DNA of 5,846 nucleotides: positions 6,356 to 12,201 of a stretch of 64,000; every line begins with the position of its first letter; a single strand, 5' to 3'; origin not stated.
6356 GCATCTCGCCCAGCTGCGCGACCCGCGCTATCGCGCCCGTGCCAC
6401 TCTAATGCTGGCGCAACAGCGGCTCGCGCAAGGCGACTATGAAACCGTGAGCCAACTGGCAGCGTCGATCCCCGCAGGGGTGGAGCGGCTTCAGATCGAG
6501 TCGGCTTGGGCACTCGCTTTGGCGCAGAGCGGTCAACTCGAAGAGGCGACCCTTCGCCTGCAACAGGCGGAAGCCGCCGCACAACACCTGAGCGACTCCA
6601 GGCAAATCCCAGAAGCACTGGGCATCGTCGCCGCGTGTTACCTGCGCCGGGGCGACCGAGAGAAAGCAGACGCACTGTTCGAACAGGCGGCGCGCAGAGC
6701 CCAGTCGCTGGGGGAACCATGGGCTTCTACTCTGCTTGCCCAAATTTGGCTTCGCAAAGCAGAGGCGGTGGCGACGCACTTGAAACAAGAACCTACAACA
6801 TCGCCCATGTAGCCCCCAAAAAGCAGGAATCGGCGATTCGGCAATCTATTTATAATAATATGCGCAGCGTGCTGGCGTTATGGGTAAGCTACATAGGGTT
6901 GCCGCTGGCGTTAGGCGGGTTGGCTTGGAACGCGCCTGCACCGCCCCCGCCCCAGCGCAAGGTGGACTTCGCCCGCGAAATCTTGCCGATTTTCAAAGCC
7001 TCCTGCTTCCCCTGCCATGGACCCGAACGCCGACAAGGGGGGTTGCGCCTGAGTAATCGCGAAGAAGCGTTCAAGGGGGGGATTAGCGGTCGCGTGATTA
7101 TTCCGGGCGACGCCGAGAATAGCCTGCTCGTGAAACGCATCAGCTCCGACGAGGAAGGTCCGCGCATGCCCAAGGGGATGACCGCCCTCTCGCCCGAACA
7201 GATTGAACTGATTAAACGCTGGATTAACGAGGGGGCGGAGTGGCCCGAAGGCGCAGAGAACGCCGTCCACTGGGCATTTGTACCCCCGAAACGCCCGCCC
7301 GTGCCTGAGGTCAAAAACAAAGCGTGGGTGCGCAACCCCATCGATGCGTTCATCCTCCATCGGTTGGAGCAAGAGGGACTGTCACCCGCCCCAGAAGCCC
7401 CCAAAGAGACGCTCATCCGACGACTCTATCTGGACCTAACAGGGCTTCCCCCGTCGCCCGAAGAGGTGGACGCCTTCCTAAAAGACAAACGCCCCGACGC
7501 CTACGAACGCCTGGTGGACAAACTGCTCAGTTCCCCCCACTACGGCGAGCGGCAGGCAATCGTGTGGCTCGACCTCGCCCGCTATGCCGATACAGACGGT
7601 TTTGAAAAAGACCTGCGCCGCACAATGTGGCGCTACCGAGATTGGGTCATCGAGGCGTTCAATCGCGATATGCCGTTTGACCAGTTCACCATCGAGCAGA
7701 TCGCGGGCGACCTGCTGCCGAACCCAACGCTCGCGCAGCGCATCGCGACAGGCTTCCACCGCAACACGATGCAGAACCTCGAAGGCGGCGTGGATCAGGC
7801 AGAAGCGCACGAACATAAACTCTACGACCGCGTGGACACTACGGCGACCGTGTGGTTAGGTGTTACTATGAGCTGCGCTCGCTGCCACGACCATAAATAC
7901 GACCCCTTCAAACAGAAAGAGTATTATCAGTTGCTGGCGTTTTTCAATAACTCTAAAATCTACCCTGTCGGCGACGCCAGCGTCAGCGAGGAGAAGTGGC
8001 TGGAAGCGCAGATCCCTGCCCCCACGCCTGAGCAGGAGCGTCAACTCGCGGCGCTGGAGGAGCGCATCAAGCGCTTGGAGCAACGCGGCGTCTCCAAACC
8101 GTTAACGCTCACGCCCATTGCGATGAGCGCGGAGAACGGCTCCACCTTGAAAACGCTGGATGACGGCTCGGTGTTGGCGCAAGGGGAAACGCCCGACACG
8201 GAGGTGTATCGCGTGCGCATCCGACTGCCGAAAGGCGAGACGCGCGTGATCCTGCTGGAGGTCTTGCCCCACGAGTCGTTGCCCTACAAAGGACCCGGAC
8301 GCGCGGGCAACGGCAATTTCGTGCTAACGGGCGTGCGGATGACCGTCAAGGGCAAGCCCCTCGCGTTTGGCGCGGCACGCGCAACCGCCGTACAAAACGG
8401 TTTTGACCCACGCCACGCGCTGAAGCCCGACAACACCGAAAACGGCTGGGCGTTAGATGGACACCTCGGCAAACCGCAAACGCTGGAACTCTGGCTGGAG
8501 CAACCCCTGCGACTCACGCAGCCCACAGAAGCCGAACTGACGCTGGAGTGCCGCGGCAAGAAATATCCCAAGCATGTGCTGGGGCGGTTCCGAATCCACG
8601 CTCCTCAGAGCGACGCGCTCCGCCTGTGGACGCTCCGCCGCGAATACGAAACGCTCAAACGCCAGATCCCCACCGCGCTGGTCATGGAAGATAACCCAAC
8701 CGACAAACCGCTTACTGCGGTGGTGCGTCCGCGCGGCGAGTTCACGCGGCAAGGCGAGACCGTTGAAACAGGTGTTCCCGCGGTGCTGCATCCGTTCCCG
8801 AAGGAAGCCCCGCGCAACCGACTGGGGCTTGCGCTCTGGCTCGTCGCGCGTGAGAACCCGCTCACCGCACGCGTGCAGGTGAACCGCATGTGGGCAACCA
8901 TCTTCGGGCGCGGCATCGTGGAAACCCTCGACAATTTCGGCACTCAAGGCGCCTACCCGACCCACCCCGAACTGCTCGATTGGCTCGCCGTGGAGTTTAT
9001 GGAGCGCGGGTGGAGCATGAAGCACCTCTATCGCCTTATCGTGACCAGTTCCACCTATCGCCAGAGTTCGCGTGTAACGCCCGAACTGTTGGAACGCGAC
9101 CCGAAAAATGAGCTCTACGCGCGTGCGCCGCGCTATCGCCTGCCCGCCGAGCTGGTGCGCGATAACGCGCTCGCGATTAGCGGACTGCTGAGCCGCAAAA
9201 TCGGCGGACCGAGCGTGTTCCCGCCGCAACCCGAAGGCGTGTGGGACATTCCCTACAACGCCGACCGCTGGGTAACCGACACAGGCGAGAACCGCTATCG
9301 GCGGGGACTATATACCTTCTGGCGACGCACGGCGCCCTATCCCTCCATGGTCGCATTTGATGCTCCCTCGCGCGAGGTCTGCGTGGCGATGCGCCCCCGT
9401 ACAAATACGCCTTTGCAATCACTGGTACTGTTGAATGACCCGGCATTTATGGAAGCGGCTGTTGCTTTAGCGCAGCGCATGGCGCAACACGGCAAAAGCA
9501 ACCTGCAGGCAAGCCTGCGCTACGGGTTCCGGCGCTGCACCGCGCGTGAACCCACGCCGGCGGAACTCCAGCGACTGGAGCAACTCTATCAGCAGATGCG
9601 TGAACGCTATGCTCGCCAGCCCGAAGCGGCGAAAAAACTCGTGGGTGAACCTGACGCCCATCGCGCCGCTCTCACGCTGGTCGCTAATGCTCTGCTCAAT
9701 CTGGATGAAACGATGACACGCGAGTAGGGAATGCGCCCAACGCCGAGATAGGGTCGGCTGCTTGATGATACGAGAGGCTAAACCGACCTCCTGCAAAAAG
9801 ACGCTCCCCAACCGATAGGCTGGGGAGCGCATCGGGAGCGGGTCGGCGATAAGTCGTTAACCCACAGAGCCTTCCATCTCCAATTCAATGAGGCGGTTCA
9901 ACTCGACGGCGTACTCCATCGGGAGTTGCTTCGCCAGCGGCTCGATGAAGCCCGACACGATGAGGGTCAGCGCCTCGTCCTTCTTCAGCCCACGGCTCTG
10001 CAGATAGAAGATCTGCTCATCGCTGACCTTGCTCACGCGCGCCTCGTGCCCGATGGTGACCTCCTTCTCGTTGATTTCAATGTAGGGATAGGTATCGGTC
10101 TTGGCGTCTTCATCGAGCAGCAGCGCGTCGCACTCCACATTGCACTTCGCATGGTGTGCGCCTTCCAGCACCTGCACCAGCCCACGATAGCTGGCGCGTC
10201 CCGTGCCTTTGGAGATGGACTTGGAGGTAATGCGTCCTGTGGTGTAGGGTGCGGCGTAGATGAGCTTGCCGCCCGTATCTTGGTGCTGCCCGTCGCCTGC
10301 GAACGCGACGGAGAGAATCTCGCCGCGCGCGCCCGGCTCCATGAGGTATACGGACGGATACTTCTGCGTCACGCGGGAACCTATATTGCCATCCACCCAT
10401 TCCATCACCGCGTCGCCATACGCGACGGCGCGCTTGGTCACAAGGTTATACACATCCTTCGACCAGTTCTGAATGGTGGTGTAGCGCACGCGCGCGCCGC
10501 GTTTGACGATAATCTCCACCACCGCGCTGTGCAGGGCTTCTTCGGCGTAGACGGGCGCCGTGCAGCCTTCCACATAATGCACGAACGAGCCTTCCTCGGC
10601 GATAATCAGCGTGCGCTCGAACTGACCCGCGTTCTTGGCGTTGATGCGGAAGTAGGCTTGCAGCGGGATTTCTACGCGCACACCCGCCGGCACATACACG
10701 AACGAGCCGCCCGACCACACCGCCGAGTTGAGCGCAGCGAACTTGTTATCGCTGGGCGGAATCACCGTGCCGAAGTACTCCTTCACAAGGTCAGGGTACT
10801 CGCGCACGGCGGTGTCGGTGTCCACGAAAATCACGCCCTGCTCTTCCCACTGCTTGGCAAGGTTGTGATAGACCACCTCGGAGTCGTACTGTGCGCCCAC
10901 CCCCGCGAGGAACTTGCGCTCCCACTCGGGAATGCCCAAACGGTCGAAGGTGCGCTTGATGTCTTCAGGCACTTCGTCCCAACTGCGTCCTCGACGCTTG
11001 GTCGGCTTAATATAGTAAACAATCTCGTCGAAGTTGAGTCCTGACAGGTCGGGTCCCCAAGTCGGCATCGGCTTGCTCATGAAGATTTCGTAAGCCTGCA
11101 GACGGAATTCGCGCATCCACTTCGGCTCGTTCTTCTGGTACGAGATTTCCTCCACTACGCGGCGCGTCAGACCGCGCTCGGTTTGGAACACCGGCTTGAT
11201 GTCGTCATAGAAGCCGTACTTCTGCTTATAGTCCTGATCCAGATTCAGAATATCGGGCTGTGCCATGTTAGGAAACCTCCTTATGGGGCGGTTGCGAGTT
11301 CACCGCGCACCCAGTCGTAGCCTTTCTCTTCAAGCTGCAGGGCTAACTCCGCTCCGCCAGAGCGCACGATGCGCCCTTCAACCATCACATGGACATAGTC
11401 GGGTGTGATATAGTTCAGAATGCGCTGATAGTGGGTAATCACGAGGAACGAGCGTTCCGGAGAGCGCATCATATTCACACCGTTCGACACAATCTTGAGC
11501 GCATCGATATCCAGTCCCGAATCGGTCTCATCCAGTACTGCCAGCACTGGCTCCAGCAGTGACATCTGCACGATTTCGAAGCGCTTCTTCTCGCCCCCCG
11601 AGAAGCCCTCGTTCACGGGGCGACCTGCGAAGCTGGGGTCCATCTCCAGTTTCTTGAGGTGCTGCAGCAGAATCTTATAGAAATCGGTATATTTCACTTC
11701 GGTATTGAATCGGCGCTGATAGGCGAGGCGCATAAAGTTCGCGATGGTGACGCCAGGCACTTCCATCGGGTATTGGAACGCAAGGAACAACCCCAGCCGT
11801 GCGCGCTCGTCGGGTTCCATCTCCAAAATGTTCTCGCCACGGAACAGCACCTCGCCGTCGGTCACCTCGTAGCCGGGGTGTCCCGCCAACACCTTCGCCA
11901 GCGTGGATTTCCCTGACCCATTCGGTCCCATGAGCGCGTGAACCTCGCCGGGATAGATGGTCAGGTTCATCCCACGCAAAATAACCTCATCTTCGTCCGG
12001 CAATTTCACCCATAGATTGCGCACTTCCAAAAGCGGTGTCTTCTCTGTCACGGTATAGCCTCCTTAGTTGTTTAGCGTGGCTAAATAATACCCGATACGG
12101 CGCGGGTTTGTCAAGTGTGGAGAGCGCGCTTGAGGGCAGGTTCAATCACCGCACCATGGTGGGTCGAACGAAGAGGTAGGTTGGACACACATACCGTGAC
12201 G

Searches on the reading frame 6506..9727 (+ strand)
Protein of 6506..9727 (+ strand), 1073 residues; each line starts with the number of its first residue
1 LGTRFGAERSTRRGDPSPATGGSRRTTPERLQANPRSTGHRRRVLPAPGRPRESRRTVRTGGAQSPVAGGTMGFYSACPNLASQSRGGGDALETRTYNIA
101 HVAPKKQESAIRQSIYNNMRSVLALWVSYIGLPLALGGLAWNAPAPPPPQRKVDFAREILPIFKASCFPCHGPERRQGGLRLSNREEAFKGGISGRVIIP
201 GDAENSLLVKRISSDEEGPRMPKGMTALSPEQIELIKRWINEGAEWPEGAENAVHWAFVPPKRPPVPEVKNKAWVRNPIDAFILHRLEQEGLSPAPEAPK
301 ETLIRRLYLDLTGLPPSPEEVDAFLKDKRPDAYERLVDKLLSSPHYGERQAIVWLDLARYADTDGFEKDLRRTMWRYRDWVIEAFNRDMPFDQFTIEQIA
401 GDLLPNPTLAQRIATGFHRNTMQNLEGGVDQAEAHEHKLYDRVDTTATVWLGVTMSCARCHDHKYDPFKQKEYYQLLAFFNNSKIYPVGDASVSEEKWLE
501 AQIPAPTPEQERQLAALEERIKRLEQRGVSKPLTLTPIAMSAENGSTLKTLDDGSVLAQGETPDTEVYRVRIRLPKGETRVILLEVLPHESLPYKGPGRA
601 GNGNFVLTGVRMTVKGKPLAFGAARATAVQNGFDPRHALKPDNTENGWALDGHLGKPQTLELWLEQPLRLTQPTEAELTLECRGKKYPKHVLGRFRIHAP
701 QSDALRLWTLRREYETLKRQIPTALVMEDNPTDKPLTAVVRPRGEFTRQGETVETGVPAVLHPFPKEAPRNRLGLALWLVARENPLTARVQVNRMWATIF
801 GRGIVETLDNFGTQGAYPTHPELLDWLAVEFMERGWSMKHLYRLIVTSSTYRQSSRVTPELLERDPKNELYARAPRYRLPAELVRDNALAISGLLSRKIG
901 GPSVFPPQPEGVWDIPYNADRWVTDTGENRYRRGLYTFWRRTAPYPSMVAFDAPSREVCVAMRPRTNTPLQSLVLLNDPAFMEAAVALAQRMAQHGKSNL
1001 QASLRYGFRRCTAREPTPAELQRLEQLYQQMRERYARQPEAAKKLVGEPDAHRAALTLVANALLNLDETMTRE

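Call 77: search_protein_families(library=pfam, max_evalue=0.001, proteins=[window:6506-9727:+])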
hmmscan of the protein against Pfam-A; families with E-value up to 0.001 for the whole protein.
window:6506-9727:+ (1073 aa): 4 families
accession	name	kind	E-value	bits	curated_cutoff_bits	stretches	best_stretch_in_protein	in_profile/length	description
PF07587.16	PSD1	-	3.7e-104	347.9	28.5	1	771-1027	1-243/244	Protein of unknown function (DUF1553)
PF07583.16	PSCyt2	-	1.2e-90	303.4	29.8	1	278-483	1-207/209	Protein of unknown function (DUF1549)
PF07635.16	PSCyt1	-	6e-17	62.4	22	1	167-223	1-57/59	Planctomycete cytochrome C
PF13442.11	Cytochrome_CBB3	-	0.00081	20.1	27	0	161-240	8-68/68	Cytochrome C oxidase, cbb3-type, subunit III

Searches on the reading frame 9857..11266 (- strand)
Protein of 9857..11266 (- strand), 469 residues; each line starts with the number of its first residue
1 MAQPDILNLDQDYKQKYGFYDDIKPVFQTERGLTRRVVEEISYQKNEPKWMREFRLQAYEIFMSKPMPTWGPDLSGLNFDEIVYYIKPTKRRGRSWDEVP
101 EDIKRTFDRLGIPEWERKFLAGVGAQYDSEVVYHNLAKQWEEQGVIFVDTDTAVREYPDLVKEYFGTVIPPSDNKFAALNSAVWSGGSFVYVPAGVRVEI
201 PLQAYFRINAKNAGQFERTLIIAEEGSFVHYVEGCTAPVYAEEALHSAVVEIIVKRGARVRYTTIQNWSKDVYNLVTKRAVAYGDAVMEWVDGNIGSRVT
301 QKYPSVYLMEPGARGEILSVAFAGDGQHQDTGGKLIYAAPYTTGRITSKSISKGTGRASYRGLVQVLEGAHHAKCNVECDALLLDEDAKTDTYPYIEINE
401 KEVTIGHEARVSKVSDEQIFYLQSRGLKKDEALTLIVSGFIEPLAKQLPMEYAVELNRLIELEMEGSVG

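Call 13: search_protein_families(library=pfam, proteins=[window:9857-11266:-])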
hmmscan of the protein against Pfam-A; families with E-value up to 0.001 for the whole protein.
window:9857-11266:- (469 aa): 2 families
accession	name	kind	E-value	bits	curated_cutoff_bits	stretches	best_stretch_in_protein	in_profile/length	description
PF01458.23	SUFBD_core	-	3.4e-84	282.4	27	1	206-440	1-232/232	SUF system FeS cluster assembly, SufBD core domain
PF19295.5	SufBD_N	-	5.4e-10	39.6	23.5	1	137-203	105-171/172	SufBD protein N-terminal region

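Call 87: search_protein_families(library=ncbifam, max_evalue=1e-10, proteins=[window:9857-11266:-])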
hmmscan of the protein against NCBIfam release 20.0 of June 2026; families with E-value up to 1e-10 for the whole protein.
window:9857-11266:- (469 aa): 5 families
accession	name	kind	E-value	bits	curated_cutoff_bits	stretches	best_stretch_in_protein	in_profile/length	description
TIGR01980.1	sufB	equivalog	1e-217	723.2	346.4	1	15-460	3-448/448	Fe-S cluster assembly protein SufB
NF008773.0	PRK11814.1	equivalog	1.5e-148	495.5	717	1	12-469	16-484/484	Fe-S cluster assembly protein SufB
NF052511.1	SUF_like_SmsB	exception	4e-83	279.9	650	1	33-467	12-444/445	SUF-like minimal system protein SmsB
TIGR01981.1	sufD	equivalog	2.6e-56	190.9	222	1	183-451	3-269/275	Fe-S cluster assembly protein SufD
NF008194.0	PRK10948.1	equivalog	1.6e-18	66.8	489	1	295-447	248-400/423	Fe-S cluster assembly protein SufD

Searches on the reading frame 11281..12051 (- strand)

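Call 13: search_protein_families(library=pfam, proteins=[window:11281-12051:-])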
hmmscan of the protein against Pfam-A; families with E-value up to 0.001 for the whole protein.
window:11281-12051:- (256 aa): 2 families
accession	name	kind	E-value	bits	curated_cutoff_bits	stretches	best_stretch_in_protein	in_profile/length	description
PF00005.33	ABC_tran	-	1.6e-22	81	25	1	25-176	1-135/137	ABC transporter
PF02463.25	SMC_N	-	3.1e-06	27.2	40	0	150-215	137-205/220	RecF/RecN/SMC N terminal domain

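Call 87: search_protein_families(library=ncbifam, max_evalue=1e-10, proteins=[window:11281-12051:-])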
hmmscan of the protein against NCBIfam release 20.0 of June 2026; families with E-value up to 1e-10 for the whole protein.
window:11281-12051:- (256 aa): 118 families (the best 25 are shown)
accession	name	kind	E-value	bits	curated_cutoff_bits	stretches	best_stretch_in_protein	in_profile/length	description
TIGR01978.1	sufC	equivalog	1.1e-101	339.4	212.8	1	8-248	1-243/243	Fe-S cluster assembly ATPase SufC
NF007134.0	PRK09580.1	equivalog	2.6e-91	305.5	400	1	8-249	2-245/248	Fe-S cluster assembly ATPase SufC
TIGR04520.1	ECF_ATPase_1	equivalog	1.1e-22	80.8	315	1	9-236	2-222/269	energy-coupling factor transporter ATPase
NF007601.2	PRK10247.1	equivalog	1e-21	77.4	292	1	8-209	2-192/204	iron efflux ABC transporter ATP-binding subunit FetA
TIGR03375.1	type_I_sec_LssB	subfamily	4.4e-21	74.8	693.1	1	8-239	466-690/696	type I secretion system permease/ATPase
TIGR02769.1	nickel_nikE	equivalog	4.7e-21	75.4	332.55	1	22-230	24-231/265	nickel import ATP-binding protein NikE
TIGR03411.1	urea_trans_UrtD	equivalog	2.4e-20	73.2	304.1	1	23-234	16-226/242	urea ABC transporter ATP-binding protein UrtD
TIGR03873.1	F420-0_ABC_ATP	hypoth_equivalog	3.3e-20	72.4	372.4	1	21-238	13-225/256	putative F420-0 ABC transporter ATP-binding protein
NF043075.1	MMSYN1_0197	equivalog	4.1e-20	72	550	1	7-234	2-217/341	spermidine/putrescine ABC transporter ATP-binding protein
NF011967.0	PRK15439.1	equivalog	5.9e-20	71.2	586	1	3-233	7-223/510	autoinducer 2 ABC transporter ATP-binding protein LsrA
TIGR02857.1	CydD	equivalog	1e-19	70.9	435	1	6-212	320-520/529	thiol reductant ABC exporter subunit CydD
TIGR01842.1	type_I_sec_PrtD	subfamily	1.2e-19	70.3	510.15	1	8-235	317-538/544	type I secretion system permease/ATPase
NF008364.0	PRK11160.1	equivalog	1.7e-19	69.8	630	1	4-241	335-565/575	heme ABC transporter ATP-binding protein/permease CydC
TIGR04406.1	LPS_export_lptB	equivalog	4.3e-19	68.8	240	1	22-236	14-221/239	LPS export ABC transporter ATP-binding protein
TIGR03410.1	urea_trans_UrtE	equivalog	4.6e-19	68.8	285.8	1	21-234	12-216/230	urea ABC transporter ATP-binding subunit UrtE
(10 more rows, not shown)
